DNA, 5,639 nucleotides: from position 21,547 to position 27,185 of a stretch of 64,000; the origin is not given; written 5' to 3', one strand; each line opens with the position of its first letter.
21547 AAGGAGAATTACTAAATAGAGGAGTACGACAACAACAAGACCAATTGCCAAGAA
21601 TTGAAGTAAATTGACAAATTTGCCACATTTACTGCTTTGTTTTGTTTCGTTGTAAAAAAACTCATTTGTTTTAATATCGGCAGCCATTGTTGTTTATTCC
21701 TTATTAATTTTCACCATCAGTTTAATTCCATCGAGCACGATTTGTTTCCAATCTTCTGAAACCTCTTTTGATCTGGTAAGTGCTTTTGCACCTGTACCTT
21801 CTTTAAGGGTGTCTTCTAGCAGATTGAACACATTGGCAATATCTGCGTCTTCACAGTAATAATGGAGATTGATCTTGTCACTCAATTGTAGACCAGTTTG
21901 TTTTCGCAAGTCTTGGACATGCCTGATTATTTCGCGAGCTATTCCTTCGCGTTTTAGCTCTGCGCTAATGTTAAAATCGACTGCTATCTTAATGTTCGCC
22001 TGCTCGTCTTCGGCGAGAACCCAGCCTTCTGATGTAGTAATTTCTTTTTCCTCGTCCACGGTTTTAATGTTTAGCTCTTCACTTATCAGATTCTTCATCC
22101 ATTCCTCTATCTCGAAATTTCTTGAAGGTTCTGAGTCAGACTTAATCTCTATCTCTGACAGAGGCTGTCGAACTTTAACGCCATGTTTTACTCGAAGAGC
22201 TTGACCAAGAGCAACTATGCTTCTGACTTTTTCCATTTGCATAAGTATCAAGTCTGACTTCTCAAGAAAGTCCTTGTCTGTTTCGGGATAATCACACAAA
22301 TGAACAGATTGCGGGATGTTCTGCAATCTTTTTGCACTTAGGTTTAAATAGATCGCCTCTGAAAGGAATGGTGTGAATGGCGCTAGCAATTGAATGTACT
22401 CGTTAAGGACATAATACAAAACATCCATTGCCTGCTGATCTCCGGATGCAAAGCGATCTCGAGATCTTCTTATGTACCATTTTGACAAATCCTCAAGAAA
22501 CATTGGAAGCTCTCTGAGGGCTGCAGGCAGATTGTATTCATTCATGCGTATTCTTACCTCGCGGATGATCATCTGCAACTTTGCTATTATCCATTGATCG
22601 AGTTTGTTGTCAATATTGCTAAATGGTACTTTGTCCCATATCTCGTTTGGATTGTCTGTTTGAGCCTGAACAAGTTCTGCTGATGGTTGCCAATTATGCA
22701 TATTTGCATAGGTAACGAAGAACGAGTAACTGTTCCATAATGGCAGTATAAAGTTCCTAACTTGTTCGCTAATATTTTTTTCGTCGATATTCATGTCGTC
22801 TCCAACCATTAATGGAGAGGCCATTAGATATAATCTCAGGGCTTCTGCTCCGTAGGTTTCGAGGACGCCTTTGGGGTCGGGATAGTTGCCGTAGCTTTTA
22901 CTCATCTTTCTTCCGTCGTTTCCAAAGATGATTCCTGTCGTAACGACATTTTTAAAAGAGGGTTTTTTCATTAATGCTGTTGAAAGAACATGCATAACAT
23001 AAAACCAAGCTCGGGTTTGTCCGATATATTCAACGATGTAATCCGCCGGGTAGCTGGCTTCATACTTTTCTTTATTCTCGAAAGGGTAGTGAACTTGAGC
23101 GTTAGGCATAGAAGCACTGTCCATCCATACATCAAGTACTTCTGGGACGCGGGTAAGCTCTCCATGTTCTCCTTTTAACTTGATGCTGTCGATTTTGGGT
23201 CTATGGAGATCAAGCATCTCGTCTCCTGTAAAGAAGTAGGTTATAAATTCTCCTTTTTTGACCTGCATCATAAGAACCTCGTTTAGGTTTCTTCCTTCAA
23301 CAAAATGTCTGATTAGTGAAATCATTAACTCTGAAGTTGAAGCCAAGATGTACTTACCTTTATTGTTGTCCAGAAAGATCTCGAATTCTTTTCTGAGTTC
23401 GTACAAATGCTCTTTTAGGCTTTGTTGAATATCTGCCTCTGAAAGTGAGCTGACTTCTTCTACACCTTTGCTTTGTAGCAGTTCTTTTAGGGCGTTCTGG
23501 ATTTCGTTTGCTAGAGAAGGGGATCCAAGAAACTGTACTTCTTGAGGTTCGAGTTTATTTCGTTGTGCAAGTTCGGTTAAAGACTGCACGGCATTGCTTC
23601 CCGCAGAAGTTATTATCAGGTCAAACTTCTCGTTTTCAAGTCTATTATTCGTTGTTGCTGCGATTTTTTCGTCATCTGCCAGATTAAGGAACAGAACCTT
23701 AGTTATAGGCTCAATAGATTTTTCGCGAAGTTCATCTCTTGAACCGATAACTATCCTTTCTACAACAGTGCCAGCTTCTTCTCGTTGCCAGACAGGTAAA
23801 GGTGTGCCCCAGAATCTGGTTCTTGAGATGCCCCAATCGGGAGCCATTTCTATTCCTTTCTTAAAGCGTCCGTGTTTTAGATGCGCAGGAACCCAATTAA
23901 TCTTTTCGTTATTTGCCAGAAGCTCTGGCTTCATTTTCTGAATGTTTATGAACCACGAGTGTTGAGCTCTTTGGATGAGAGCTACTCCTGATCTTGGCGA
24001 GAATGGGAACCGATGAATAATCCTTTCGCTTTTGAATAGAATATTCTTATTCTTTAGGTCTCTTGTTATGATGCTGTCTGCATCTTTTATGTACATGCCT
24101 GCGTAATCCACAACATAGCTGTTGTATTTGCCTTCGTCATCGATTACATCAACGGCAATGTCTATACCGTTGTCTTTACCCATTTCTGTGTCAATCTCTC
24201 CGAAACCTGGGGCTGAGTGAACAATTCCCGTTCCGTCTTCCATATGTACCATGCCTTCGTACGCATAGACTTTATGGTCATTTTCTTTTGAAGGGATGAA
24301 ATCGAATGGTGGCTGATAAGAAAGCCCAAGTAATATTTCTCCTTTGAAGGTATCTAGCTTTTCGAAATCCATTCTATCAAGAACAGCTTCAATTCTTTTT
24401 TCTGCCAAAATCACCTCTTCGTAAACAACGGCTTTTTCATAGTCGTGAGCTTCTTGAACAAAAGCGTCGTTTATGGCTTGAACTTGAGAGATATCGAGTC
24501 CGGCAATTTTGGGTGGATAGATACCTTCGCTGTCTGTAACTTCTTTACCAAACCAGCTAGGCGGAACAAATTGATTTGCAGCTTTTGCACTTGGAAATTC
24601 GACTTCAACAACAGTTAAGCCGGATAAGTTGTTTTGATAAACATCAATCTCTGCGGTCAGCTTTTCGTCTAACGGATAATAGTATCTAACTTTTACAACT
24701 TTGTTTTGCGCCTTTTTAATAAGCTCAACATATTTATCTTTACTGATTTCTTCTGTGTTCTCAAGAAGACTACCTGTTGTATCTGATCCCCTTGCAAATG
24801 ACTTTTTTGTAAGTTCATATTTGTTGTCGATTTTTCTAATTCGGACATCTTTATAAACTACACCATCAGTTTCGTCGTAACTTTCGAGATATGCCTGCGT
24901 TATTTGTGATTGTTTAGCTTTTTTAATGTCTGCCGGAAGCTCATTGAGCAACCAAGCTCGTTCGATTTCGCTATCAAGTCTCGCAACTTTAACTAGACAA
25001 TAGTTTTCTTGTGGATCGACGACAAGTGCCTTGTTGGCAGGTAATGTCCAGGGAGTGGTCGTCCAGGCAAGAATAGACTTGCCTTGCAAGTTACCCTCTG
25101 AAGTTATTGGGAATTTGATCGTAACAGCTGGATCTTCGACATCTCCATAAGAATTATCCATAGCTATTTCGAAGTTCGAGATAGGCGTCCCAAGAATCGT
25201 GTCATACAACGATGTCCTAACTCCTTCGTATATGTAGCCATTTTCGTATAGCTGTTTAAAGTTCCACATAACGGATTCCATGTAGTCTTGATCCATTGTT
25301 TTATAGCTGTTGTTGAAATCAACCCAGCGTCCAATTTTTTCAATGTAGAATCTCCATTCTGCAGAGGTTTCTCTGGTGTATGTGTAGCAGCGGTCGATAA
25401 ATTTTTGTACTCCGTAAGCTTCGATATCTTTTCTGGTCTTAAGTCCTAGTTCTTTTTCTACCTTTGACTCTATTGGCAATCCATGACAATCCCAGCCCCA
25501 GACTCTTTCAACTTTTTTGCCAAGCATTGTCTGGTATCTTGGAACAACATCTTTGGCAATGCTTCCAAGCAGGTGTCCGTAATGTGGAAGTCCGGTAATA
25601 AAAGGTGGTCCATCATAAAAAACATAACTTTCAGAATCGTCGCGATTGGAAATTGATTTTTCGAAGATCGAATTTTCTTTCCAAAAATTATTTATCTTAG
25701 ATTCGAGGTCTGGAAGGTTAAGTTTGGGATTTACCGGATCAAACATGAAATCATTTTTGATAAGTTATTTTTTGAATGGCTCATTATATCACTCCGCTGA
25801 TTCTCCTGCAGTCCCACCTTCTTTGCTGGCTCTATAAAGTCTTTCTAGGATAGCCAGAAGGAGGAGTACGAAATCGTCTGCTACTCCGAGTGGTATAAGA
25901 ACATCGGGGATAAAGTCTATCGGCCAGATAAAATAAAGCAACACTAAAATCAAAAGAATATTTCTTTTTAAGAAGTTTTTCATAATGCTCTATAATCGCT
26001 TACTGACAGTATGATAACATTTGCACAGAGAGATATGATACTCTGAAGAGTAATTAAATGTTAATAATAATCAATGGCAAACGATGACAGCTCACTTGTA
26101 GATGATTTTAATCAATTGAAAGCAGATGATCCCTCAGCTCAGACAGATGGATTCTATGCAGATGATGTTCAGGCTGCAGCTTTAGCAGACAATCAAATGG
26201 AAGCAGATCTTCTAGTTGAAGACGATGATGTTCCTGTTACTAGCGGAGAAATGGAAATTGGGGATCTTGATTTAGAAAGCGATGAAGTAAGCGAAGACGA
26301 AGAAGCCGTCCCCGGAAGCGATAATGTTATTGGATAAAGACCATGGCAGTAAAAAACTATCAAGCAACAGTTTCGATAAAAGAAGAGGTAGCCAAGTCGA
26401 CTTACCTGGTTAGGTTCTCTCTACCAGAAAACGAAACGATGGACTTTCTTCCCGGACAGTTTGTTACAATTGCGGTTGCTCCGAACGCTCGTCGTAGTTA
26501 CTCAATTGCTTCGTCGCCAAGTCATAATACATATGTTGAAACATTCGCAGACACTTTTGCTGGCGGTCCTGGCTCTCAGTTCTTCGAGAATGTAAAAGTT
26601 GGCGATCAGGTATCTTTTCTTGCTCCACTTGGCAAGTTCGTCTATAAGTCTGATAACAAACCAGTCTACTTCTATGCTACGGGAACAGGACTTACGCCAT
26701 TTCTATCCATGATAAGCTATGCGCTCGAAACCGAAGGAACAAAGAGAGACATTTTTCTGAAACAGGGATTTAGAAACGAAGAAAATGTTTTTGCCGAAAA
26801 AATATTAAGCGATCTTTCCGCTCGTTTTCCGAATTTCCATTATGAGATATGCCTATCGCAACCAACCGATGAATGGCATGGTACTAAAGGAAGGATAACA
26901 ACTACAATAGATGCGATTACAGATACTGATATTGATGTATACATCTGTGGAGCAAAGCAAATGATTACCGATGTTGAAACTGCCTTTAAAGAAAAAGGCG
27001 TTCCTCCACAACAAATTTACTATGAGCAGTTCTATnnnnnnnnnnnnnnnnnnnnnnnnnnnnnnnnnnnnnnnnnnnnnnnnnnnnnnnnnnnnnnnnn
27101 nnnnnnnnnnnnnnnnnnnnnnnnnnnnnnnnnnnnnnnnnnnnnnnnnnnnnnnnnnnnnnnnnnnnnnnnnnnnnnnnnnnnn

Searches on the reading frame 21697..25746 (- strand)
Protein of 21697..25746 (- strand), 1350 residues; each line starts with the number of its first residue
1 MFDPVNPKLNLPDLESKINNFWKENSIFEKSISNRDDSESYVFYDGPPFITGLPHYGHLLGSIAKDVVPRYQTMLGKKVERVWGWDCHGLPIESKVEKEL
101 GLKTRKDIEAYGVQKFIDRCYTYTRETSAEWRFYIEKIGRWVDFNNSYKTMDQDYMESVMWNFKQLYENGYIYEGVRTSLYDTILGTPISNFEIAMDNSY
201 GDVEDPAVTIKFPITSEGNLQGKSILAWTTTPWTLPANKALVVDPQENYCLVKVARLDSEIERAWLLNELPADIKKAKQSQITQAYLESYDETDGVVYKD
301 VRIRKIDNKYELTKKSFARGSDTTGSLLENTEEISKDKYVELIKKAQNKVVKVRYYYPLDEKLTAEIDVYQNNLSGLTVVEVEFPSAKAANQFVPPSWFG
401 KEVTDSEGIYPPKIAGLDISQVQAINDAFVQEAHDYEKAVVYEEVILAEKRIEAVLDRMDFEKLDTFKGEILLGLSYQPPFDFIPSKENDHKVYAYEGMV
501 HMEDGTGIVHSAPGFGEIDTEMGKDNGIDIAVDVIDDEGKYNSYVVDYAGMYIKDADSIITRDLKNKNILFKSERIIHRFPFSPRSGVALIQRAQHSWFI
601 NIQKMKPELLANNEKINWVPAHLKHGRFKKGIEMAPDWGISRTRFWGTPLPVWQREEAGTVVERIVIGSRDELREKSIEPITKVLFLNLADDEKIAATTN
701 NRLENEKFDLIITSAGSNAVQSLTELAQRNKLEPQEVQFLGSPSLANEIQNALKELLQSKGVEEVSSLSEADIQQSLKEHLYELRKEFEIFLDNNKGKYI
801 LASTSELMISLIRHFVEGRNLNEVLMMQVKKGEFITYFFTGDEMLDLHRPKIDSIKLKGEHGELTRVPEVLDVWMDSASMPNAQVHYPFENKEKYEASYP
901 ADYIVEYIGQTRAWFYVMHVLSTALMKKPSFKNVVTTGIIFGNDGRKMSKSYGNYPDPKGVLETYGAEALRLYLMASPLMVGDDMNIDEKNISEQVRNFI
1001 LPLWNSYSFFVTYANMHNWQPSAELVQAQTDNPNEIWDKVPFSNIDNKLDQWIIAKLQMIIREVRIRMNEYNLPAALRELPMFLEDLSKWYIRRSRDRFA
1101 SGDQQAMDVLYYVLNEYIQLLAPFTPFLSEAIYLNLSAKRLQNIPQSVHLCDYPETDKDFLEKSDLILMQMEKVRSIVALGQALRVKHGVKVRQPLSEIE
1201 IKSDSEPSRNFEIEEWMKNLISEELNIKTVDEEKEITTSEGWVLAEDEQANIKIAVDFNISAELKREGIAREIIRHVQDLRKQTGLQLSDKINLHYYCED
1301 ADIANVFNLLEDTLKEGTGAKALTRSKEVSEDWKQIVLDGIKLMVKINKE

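Call 22: search_protein_families(library=pfam, proteins=[window:21697-25746:-], max_evalue=0.00001)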
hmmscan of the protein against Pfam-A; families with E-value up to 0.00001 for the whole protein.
window:21697-25746:- (1350 aa): 4 families
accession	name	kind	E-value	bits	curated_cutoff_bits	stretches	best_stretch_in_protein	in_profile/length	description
PF00133.28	tRNA-synt_1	-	4.7e-124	414.7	22.7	2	18-672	2-265/414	tRNA synthetases class I (I, L, M and V)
PF08264.19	Anticodon_1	-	3.8e-27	95.4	25.1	1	1050-1198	1-146/148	Anticodon-binding domain of tRNA ligase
PF09334.17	tRNA-synt_1g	-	2.1e-18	66.7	20.1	1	48-183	8-124/391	tRNA synthetases class I (M)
PF19302.4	DUF5915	-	4.4e-18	66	27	1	1224-1349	74-194/195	Domain of unknown function (DUF5915)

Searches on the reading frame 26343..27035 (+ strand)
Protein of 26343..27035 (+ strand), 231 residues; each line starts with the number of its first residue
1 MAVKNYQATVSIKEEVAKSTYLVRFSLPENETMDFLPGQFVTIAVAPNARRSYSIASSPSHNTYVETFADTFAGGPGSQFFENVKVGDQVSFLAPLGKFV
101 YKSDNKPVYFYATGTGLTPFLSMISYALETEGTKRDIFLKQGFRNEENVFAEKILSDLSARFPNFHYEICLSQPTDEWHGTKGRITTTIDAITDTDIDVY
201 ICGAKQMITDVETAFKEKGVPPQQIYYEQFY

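Call 22: search_protein_families(library=pfam, proteins=[window:26343-27035:+], max_evalue=0.00001)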
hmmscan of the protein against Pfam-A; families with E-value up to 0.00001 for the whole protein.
window:26343-27035:+ (231 aa): 2 families
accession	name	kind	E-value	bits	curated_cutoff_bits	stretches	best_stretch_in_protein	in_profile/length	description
PF00175.26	NAD_binding_1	-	1e-17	65.2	22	1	112-212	3-108/109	Oxidoreductase NAD-binding domain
PF00970.30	FAD_binding_6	-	7.8e-15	55.5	21.1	1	8-101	2-99/99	Oxidoreductase FAD-binding domain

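Call 24: search_protein_families(library=ncbifam, proteins=[window:26343-27035:+], max_evalue=0.001)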
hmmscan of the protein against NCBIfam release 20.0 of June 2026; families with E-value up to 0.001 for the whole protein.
window:26343-27035:+ (231 aa): 25 families
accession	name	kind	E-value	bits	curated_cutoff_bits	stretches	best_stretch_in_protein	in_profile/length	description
NF040810.1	BenC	equivalog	1.5e-43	149.2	430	1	3-230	102-330/333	benzoate 1,2-dioxygenase electron transfer component BenC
NF008822.0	PRK11872.1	equivalog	4.6e-37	127.8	402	1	5-230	106-335/341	anthranilate 1,2-dioxygenase electron transfer component AntC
NF045803.1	MethMoxFADbindMmoC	equivalog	2.4e-36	125.2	500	1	4-230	105-340/343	aromatic/alkene monooxygenase hydroxylase FAD-binding subunit MmoC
NF009805.0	PRK13289.1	equivalog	9.7e-30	103.8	432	1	11-230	158-392/399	NO-inducible flavohemoprotein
NF005963.0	PRK08051.1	equivalog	1.4e-28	99.7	230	1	7-230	5-230/233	NAD(P)H-flavin reductase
NF052252.1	flav_redu_LuxG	exception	1.2e-25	90.1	340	1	20-230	13-229/232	flavin mononucleotide reductase LuxG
TIGR02160.1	PA_CoA_Oxy5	hypoth_equivalog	2e-24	86.1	420.8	1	10-231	6-242/352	1,2-phenylacetyl-CoA epoxidase subunit PaaE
TIGR01941.1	nqrF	equivalog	6.4e-24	84.6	295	1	70-230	235-403/405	NADH:ubiquinone reductase (Na(+)-transporting) subunit F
NF007964.0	PRK10684.1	equivalog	1.3e-21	77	383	1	26-230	28-237/333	NADH oxidoreductase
NF058606.1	GlBtMonoRdsGbcB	equivalog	1.6e-19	70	500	1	12-229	22-246/362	glycine betaine monooxygenase reductase subunit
NF006220.0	PRK08345.1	subfamily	7.2e-13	48.4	395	1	21-226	28-247/294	cytochrome-c3 hydrogenase subunit gamma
NF000799.0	PRK00054.1-4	equivalog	2.6e-12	46.4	314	1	5-219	4-210/258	dihydroorotate dehydrogenase electron transfer subunit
NF004317.0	PRK05713.1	equivalog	5.8e-12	45.5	338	1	20-228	104-306/312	iron-sulfur-binding ferredoxin reductase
NF040835.1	sulfhyd_HydG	equivalog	5.4e-11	42.3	650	1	19-226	33-244/292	NADPH-dependent hydrogenase/sulfhydrogenase 1 subunit gamma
NF000797.0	PRK00054.1-2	equivalog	4.9e-09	35.8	270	1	26-218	33-217/267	dihydroorotate dehydrogenase electron transfer subunit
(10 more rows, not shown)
